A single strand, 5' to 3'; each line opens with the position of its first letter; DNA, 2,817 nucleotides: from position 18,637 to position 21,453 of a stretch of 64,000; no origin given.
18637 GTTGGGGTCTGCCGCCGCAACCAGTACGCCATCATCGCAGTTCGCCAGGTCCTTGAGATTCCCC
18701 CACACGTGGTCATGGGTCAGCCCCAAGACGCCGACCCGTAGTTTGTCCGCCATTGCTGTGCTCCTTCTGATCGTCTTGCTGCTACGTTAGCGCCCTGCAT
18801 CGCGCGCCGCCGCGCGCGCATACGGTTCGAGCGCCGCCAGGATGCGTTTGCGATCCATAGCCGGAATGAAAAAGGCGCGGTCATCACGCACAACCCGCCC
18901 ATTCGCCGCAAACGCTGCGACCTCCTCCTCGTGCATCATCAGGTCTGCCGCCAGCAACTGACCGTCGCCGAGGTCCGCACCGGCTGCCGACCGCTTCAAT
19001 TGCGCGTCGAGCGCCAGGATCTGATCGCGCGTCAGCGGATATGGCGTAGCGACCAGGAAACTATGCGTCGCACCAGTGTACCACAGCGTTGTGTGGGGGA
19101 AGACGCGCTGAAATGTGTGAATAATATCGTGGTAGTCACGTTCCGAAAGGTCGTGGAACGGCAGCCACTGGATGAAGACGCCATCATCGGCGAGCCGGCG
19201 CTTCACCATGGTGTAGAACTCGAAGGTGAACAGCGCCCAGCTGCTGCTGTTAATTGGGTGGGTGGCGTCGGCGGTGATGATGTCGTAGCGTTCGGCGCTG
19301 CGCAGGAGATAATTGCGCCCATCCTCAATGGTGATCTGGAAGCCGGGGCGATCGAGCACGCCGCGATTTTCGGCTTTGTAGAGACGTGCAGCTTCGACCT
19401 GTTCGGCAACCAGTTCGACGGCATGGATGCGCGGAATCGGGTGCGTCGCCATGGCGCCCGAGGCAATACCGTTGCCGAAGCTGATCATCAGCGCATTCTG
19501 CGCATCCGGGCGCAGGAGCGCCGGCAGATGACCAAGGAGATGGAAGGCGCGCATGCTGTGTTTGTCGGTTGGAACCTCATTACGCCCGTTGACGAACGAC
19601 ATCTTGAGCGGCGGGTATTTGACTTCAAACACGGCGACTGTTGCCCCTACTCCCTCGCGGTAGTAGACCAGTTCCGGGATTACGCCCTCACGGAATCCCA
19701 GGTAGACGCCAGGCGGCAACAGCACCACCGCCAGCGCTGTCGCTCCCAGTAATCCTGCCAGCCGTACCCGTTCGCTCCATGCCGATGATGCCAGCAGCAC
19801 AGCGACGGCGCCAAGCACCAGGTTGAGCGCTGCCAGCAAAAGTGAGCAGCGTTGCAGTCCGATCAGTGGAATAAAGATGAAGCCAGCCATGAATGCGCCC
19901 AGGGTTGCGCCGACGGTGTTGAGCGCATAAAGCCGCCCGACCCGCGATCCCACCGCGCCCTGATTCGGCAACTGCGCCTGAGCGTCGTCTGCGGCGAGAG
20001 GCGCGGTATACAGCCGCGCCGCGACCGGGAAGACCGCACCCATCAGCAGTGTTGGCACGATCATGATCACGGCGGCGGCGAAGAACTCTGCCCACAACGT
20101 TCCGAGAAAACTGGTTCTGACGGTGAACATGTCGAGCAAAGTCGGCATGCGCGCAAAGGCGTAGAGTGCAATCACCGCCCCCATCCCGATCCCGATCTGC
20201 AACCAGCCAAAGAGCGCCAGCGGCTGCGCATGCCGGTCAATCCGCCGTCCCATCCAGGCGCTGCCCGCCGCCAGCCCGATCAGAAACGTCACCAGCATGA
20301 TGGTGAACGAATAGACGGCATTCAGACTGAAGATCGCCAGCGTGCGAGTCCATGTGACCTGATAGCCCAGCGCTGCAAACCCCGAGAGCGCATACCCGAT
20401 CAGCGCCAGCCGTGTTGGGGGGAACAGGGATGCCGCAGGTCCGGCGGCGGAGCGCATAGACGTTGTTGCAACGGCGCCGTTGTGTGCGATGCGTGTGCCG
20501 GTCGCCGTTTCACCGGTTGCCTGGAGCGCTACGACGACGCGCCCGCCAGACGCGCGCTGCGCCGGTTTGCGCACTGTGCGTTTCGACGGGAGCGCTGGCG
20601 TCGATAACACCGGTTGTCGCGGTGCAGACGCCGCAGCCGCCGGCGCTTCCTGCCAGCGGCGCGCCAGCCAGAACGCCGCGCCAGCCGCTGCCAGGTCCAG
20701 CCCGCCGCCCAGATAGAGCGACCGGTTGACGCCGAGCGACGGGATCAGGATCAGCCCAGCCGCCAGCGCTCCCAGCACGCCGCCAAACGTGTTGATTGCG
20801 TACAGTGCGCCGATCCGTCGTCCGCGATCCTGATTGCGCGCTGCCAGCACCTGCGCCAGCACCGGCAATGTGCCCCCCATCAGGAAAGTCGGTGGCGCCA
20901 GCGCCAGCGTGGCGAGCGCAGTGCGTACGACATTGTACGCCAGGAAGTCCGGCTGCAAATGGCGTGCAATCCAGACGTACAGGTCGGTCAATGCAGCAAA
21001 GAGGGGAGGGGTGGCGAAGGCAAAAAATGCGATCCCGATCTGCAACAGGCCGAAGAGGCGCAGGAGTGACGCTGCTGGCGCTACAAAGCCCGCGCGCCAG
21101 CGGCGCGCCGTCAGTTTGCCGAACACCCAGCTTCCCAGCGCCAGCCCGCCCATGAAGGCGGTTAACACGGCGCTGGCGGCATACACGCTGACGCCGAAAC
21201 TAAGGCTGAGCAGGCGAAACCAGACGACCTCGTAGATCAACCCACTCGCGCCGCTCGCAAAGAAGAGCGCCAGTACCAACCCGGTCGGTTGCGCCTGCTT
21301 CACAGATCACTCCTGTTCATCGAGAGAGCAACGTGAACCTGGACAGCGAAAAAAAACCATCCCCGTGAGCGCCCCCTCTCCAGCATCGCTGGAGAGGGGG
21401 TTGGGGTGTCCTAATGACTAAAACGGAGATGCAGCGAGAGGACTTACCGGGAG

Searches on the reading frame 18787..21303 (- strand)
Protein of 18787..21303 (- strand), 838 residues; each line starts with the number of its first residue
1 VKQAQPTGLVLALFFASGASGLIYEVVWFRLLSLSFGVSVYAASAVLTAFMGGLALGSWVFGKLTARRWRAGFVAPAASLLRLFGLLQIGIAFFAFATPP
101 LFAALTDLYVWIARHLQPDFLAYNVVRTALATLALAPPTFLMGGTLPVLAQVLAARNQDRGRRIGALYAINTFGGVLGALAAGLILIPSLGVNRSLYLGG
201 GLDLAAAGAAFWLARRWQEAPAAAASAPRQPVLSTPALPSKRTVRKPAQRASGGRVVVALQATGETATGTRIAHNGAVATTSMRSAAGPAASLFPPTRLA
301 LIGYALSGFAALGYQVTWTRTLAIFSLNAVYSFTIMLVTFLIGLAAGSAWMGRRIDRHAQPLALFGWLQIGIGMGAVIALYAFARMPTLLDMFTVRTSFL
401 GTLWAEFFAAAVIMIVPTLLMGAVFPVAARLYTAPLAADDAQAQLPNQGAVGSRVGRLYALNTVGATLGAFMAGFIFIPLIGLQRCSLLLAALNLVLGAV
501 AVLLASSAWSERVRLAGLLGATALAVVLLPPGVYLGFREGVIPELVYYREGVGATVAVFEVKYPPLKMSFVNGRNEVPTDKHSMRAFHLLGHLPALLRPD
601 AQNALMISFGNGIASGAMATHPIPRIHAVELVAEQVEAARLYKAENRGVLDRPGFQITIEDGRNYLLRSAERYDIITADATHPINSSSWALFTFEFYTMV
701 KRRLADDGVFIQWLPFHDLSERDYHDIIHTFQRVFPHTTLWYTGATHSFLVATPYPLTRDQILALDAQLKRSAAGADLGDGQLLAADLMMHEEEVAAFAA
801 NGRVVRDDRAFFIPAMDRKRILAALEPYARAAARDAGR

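Call 91: search_protein_families(library=ncbifam, proteins=[window:18787-21303:-], max_evalue=1e-20)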
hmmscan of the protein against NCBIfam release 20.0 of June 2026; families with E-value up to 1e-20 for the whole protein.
window:18787-21303:- (838 aa): 2 families
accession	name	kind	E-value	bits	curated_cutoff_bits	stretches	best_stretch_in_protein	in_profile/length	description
NF037959.1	MFS_SpdSyn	subfamily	5.5e-43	147.4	40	0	19-226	2-194/480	fused MFS/spermidine synthase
NF002956.0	PRK03612.1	equivalog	3e-32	111.7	472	0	299-711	21-414/522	polyamine aminopropyltransferase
